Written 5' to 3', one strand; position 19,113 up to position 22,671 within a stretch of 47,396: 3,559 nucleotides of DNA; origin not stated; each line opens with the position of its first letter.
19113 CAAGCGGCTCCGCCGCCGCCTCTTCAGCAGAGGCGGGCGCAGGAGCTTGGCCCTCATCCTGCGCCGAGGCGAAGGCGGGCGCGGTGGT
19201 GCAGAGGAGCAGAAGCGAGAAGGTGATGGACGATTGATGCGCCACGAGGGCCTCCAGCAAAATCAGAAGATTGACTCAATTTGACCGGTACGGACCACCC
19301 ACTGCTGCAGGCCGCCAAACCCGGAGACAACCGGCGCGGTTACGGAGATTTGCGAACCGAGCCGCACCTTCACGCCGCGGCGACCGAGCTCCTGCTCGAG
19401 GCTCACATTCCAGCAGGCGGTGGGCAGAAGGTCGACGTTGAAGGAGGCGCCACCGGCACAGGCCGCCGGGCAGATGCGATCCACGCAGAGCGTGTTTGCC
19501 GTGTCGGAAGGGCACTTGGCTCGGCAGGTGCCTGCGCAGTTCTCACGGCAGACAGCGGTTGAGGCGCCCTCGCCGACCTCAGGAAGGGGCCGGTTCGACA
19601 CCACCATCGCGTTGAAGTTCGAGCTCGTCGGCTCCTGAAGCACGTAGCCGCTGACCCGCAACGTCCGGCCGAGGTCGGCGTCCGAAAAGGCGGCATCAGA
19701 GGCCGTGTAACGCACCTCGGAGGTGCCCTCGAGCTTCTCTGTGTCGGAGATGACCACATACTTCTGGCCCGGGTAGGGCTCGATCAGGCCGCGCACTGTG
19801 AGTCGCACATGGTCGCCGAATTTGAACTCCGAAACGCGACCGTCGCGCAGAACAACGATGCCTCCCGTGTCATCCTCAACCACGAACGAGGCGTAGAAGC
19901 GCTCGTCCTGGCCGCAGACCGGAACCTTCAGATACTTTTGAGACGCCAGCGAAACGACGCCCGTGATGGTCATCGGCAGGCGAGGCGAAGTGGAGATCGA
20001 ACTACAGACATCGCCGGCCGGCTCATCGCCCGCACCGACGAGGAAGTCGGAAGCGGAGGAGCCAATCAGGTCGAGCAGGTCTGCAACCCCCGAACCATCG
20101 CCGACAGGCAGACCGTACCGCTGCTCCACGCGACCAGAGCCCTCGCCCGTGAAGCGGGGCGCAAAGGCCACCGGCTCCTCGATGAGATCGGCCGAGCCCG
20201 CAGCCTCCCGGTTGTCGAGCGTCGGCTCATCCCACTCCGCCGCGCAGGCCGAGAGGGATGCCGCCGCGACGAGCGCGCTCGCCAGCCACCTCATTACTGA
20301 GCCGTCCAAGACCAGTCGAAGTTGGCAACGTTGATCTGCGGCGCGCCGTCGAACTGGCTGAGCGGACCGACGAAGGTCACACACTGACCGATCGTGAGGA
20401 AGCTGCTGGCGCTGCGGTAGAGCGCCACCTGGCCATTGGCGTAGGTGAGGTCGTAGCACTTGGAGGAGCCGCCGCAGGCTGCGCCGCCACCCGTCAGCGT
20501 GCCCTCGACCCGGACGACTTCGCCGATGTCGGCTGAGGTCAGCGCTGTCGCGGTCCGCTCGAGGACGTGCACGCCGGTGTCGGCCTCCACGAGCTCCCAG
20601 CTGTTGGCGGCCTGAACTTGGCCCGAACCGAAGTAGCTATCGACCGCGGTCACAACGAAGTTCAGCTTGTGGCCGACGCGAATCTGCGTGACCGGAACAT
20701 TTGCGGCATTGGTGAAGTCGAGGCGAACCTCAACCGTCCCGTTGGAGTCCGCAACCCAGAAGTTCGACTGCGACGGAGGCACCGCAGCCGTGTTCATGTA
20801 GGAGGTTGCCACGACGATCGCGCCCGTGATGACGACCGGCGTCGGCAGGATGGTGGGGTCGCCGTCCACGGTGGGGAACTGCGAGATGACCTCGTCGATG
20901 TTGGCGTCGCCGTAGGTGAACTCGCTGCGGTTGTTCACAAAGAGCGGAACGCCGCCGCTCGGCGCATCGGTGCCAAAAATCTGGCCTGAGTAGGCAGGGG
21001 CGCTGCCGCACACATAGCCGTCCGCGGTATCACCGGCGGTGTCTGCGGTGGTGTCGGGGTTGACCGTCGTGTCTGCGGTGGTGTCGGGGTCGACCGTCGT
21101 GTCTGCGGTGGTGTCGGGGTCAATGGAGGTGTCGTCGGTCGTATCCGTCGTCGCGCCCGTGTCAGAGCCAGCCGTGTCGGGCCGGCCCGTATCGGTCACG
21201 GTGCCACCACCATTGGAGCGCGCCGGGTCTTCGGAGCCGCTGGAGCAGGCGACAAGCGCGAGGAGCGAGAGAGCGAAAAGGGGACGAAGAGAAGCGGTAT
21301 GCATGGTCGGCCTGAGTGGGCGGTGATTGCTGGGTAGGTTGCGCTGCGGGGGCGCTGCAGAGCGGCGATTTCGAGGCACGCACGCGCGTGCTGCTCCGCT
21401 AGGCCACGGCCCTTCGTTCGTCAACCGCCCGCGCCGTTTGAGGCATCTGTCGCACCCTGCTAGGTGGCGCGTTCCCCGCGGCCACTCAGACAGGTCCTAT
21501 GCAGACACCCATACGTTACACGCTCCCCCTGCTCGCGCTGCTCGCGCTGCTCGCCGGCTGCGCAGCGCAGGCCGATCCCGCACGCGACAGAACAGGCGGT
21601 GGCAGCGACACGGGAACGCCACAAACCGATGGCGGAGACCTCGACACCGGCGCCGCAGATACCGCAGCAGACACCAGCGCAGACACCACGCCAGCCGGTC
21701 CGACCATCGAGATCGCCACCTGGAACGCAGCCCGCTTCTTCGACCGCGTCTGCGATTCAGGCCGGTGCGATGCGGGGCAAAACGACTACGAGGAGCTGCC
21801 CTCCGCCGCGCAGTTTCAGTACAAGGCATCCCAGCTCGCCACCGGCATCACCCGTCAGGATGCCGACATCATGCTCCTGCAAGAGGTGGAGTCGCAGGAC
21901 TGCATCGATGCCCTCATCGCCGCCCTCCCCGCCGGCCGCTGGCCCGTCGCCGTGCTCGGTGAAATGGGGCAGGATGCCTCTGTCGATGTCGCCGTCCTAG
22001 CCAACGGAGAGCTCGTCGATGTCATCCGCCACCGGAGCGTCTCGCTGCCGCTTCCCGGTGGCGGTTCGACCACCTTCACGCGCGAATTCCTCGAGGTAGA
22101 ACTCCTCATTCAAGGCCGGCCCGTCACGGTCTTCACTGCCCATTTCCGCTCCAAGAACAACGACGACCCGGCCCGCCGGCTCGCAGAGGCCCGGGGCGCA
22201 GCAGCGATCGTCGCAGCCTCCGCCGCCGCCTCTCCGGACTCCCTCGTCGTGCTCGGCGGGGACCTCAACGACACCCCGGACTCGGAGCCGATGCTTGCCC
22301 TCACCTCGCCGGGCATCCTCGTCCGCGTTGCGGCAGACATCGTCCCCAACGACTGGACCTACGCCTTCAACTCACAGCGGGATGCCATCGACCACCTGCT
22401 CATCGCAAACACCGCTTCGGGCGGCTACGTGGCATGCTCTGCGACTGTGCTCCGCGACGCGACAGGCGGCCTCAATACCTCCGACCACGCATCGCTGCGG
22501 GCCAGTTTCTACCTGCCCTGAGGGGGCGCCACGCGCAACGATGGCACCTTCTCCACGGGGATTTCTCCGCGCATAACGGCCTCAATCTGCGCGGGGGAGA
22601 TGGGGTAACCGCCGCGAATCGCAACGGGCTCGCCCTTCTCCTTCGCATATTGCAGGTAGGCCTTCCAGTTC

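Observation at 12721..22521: Seven-gene secreted nuclease/phosphatase operon that reads like a disassembled ExeM/NucH extracellular nuclease with its own outer-membrane barrel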

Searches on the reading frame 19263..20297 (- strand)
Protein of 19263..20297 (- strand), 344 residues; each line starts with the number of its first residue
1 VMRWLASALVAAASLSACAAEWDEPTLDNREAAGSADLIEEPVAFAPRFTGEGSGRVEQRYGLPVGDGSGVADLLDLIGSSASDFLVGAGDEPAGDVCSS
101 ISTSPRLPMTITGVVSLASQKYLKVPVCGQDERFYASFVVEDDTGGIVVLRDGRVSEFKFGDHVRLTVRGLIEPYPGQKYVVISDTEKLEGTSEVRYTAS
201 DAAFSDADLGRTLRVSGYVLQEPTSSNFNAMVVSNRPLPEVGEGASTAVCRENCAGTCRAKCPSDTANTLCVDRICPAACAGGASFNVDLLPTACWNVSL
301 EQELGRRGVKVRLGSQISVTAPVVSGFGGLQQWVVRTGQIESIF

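Call 3: search_protein_families(library=pfam, proteins=[window:19263-20297:-], max_evalue=0.01)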
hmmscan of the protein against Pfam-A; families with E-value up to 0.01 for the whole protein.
window:19263-20297:- (344 aa): 1 family
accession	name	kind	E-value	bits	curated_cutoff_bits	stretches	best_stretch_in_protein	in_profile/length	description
PF18942.5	DUF5689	-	0.0042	17.4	28.6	0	120-172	25-81/217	Family of unknown function (DUF5689)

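Call 4: search_protein_families(library=ncbifam, proteins=[window:19263-20297:-], max_evalue=0.01)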
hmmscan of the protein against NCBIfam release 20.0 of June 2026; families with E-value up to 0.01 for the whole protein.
window:19263-20297:- (344 aa): 0 families

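Call 21: find_homologous_proteins(query=window:19263-20294:-, max_evalue=0.001)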
Query window:19263-20294:- (343 aa): 52 proteins with E <= 0.001 among 8000 candidates.
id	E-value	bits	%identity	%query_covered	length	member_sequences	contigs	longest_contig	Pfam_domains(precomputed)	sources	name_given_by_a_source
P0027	2.9e-209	712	93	100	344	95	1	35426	-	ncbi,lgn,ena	-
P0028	3.1e-195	666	86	100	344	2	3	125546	-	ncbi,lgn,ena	-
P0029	1.6e-193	660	85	100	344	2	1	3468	-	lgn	-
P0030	1.0e-178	612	80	100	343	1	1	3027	-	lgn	-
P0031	2.7e-176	604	82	93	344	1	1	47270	-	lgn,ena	-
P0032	1.7e-130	453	92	66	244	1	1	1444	-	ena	-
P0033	5.2e-106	373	55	99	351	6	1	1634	-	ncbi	-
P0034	1.7e-95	338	50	94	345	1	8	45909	-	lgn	-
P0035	2.2e-89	318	50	97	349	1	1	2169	-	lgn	-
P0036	2.4e-85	305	48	98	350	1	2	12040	-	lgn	-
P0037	4.3e-80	288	44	100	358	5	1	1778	-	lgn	-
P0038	4.6e-74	268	46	94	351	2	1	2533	-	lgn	-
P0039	2.3e-73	265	47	82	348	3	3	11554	-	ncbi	-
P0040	3.8e-73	265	45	98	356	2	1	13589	-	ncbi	-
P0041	4.4e-71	258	43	99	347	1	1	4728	-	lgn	-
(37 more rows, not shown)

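Call 25: search_solved_structures(query=A2, max_evalue=1, show_alignments=2)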
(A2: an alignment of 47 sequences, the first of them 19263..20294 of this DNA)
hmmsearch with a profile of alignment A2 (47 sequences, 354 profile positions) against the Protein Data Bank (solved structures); distinct sequences matched with E-value up to 1: 0.

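Call 36: predict_structure(alignment_id=A2)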
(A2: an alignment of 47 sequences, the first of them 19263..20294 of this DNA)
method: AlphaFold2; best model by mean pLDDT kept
length: 343 residues; sequences in the alignment: 47
mean_pLDDT: 88.4   pTM: 0.83
mean pLDDT of the five models: 88.4, 88.0, 87.2, 87.1, 86.5
residues with pLDDT >= 90: 236; 70-90: 72; 50-70: 18; < 50: 17
segments of 3 or more residues with pLDDT < 50: 21-37
pLDDT, mean of each block of 10 residues (from residue 1): 70 62 46 48 93 92 92 89 92 78 96 93 90 94 96 88 97 93 96 97 96 97 92 95 91 95 84 95 94 96 89 97 91 94 82
secondary structure, 60 per line:
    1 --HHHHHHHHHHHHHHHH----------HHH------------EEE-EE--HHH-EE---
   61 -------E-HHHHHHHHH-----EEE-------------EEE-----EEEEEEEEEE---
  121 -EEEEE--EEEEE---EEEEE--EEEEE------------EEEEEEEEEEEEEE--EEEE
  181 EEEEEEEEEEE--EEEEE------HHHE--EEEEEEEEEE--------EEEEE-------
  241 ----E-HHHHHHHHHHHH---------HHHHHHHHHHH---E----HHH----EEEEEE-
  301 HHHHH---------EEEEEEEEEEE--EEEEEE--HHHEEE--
elements in order: H3-18 E44-46 H70-78 E84-86 E100-102 E108-117 E122-126 E129-133 E137-141 E144-148 E161-174 E177-191 E194-198 E211-220 E229-233 H247-258 H268-278 E294-299 H301-305 E315-325 E328-333 E339-341

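Call 39: fold_search(model_id=the predicted structure, library=pdb)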
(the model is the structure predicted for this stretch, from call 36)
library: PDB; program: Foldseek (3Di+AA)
matches with E <= 10: 961; with E <= 0.001: 4
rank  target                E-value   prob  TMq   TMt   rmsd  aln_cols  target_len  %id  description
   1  8oej_A                2.3e-05  0.99  0.20  0.23  17.0       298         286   15  Extended RPA-DNA nucleoprotein filament (released 2023-05-10)
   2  8oej_D                2.5e-05  0.98  0.18  0.22  19.3       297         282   15  Extended RPA-DNA nucleoprotein filament (released 2023-05-10)
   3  8sh1_A                1.0e-04  0.97  0.21  0.23  14.8       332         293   10  Structure of human POT1 DNA binding domain bound to a 5'-phosphorylated junction of a telomeric double-stranded DNA du (released 2023-08-30)
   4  5z7d_A                2.2e-04  0.99  0.18  0.16  17.2       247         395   10  p204HINab-dsDNA complex structure (released 2019-01-30)
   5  5z7d_B                3.9e-03  0.90  0.18  0.16  13.8       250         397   10  p204HINab-dsDNA complex structure (released 2019-01-30)
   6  4l5t_D                4.9e-03  0.96  0.24  0.37   9.4       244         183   11  Crystal structure of the tetrameric p202 HIN2 (released 2013-07-31)
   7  4l5t_C                5.5e-03  0.96  0.24  0.38   9.4       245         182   12  Crystal structure of the tetrameric p202 HIN2 (released 2013-07-31)
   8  3udg_B                7.7e-03  0.51  0.17  0.26  16.4       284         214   12  Structure of Deinococcus radiodurans SSB bound to ssDNA (released 2012-05-16)
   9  4dni                  8.1e-03  0.57  0.19  0.23  15.8       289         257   10  Structure of Editosome protein (released 2012-12-26)
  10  2oq0_B                9.1e-03  0.91  0.25  0.38   9.0       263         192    7  Crystal Structure of the First HIN-200 Domain of Interferon-Inducible Protein 16 (released 2007-02-27)
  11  3rn5_D                9.7e-03  0.89  0.24  0.35   9.3       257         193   10  Structural basis of cytosolic DNA recognition by innate immune receptors (released 2012-04-25)
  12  2ken_MODEL_1_A        1.1e-02  0.99  0.19  0.51   3.6        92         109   16  Solution NMR structure of the OB domain (residues 67-166) of MM0293 from Methanosarcina mazei. Northeast Struc (released 2009-02-10)
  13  4l5t_A                1.3e-02  0.85  0.22  0.35  10.0       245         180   13  Crystal structure of the tetrameric p202 HIN2 (released 2013-07-31)
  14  4jbm_B                1.3e-02  0.85  0.24  0.35   8.6       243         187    8  Structure of murine DNA binding protein bound with ds DNA (released 2013-06-26)
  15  4l5t_B                1.3e-02  0.84  0.22  0.33   9.5       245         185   11  Crystal structure of the tetrameric p202 HIN2 (released 2013-07-31)
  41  4jbm_A                5.4e-02  0.72  0.26  0.39   8.2       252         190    9  Structure of murine DNA binding protein bound with ds DNA (released 2013-06-26)
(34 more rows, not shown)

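Call 44: search_protein_families(library=pfam, alignment_id=A2, max_evalue=0.01)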
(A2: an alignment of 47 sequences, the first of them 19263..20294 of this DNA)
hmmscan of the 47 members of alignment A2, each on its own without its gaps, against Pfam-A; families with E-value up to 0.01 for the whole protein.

A. member 1, window:19263-20294:- (343 aa): 1 family
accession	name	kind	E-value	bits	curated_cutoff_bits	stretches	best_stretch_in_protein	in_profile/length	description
PF18942.5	DUF5689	-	0.0042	17.4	28.6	0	119-171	25-81/217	Family of unknown function (DUF5689)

B. families by the number of members that match (of 47 scanned): 2 families
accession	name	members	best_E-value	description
PF19135.5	DUF5818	15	1.9e-06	Protein of unknown function (DUF5818)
PF18942.5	DUF5689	6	0.0018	Family of unknown function (DUF5689)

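Call 57: find_homologous_proteins(query=A2, max_evalue=0.001)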
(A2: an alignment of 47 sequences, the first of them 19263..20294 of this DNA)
Query A2 (47 sequences) (343 aa, profile of the alignment): 112 proteins with E <= 0.001 among 8000 candidates.
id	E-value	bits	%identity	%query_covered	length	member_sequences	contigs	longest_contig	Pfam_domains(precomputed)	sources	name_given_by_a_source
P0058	5.1e-142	491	37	100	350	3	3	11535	-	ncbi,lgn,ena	-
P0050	2.1e-141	489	37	89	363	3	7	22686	-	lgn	-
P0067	1.3e-140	487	36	97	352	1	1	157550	-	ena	-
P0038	4.7e-140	485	46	94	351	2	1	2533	-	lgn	-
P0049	8.5e-140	484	40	99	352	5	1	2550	-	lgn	-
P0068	1.9e-139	483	36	97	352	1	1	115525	-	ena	-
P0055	2.3e-139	482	37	89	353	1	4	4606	-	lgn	-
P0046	4.0e-139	482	41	99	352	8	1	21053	-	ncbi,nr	ncbi:MAG: hypothetical protein H6703_16510 [Myxococcales bacterium]|nr:hypothetical protein [Myxococ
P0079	5.5e-139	481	36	100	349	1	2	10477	-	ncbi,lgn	-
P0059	8.4e-139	481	40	93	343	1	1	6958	-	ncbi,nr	ncbi:MAG: hypothetical protein H6705_21100 [Myxococcales bacterium]|nr:hypothetical protein [Myxococ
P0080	3.1e-138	479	38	99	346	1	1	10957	-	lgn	-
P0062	3.4e-138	479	37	100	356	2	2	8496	-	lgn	-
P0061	4.5e-138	478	38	98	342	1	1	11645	-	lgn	-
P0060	4.9e-138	478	38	90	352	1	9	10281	-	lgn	-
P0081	5.0e-138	478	38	99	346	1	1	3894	-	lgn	-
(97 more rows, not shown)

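Call 80: search_protein_families(library=padloc, proteins=[window:19263-20294:-], max_evalue=0.001)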
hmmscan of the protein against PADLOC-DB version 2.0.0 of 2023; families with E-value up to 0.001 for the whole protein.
window:19263-20294:- (343 aa): 0 families

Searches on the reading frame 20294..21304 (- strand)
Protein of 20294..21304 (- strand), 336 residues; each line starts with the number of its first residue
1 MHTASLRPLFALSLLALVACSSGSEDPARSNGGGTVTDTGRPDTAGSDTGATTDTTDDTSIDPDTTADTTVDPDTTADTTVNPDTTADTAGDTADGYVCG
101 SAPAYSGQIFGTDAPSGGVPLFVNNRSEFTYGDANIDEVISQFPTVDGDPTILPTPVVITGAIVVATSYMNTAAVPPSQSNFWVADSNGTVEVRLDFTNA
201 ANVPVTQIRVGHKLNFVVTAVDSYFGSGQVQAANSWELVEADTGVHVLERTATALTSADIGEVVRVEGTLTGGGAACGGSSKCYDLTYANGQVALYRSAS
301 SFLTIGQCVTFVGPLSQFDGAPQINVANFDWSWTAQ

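Call 3: search_protein_families(library=pfam, proteins=[window:20294-21304:-], max_evalue=0.01)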
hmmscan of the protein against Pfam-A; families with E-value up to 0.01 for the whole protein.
window:20294-21304:- (336 aa): 0 families

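Call 4: search_protein_families(library=ncbifam, proteins=[window:20294-21304:-], max_evalue=0.01)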
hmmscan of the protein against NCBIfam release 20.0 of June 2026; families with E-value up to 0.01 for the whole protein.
window:20294-21304:- (336 aa): 1 family
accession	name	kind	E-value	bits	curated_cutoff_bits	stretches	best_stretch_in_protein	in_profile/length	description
NF041057.1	Rcas_1661_fam_Se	equivalog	0.0066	16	190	0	10-100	2-85/247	Rcas_1661 family thioredoxin-like (seleno)lipoprotein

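Call 43: search_solved_structures(query=A3, max_evalue=10, show_alignments=1)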
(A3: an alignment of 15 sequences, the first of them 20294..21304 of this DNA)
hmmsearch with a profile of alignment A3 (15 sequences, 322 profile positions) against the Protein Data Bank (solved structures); distinct sequences matched with E-value up to 10: 10.
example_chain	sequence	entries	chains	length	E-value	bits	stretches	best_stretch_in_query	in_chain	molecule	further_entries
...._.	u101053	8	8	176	0.1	15.2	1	10-88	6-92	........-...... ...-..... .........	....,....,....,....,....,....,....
3cx5_F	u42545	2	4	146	0.88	12.2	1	23-96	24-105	Cytochrome b-c1 complex subunit 6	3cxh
6giq_F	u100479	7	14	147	0.89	12.2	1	23-96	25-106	QCR6 isoform 1 | Cytochrome b-c1 complex subunit 6 | CYTOCHROME B-C1 COMPLEX SUBUNIT 6; SYNONYM: COMPLEX III SUBUNIT 6,COMPLEX III SUBUNIT VI,C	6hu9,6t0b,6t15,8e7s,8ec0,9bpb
6taf_A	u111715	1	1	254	1.3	11.6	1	2-48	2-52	SLT domain-containing protein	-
6tad_A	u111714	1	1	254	1.3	11.6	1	2-48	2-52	SLT domain-containing protein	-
6ta9_A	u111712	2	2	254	1.3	11.6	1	2-48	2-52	SLT domain-containing protein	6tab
6n88_A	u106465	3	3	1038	3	10.5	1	11-77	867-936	MGC52556 protein | Importin 7 L homeolog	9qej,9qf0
2pk2_A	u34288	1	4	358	3.1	10.4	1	21-91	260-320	Cyclin-T1, Protein Tat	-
2c6s_A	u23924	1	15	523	3.2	10.4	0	242-289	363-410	ADENOVIRUS 2,12 PENTON BASE CHIMERA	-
1x9p_A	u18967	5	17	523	3.6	10.2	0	242-289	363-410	Penton protein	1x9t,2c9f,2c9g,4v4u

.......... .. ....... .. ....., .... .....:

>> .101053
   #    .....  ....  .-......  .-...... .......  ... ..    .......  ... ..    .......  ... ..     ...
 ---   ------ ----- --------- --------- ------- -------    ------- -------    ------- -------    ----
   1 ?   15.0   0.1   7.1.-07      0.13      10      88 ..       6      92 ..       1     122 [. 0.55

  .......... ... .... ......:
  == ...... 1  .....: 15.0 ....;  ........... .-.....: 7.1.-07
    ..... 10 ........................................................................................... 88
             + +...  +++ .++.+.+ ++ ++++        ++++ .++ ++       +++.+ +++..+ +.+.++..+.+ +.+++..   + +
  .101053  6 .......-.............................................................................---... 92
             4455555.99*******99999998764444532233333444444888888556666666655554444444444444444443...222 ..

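Call 80: search_protein_families(library=padloc, proteins=[window:20294-21304:-], max_evalue=0.001)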
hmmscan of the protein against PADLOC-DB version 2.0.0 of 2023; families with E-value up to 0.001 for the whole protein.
window:20294-21304:- (336 aa): 0 families

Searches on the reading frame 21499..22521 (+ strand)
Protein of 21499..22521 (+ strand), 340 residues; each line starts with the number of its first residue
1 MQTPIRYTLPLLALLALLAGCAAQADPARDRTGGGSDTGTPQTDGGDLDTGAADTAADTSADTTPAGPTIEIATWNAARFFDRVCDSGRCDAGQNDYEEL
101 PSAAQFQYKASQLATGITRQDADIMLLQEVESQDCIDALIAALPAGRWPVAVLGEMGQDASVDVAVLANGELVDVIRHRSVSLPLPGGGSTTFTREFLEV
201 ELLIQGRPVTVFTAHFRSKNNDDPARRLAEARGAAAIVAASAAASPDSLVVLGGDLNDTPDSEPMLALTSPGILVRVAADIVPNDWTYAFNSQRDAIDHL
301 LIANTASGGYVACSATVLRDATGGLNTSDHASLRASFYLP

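Call 3: search_protein_families(library=pfam, proteins=[window:21499-22521:+], max_evalue=0.01)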
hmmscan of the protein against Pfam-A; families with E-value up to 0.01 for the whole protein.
window:21499-22521:+ (340 aa): 3 families
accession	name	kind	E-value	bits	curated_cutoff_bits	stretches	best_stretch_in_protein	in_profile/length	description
PF03372.29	Exo_endo_phos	-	4.1e-13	50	24.5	1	73-330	1-225/225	Endonuclease/Exonuclease/phosphatase family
PF19580.5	Exo_endo_phos_3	-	1.7e-08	34.3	27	1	73-263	3-201/311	Endonuclease/Exonuclease/phosphatase family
PF24381.1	DUF7537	-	0.0017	18.4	31.7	1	12-99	7-95/258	Family of unknown function (DUF7537)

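Call 4: search_protein_families(library=ncbifam, proteins=[window:21499-22521:+], max_evalue=0.01)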
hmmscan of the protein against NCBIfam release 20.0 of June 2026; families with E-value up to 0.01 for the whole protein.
window:21499-22521:+ (340 aa): 1 family
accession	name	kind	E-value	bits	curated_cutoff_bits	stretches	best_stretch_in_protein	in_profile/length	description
NF033681.1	ExeM_NucH_DNase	subfamily_domain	1.9e-14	53.5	300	1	61-307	227-495/546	ExeM/NucH family extracellular endonuclease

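Call 48: search_solved_structures(query=window:21499-22521:+, max_evalue=0.01)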
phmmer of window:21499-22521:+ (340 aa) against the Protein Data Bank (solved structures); distinct sequences matched with E-value up to 0.01: 0.

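Call 80: search_protein_families(library=padloc, proteins=[window:21499-22521:+], max_evalue=0.001)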
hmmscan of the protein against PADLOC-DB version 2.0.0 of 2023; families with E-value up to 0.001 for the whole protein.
window:21499-22521:+ (340 aa): 0 families
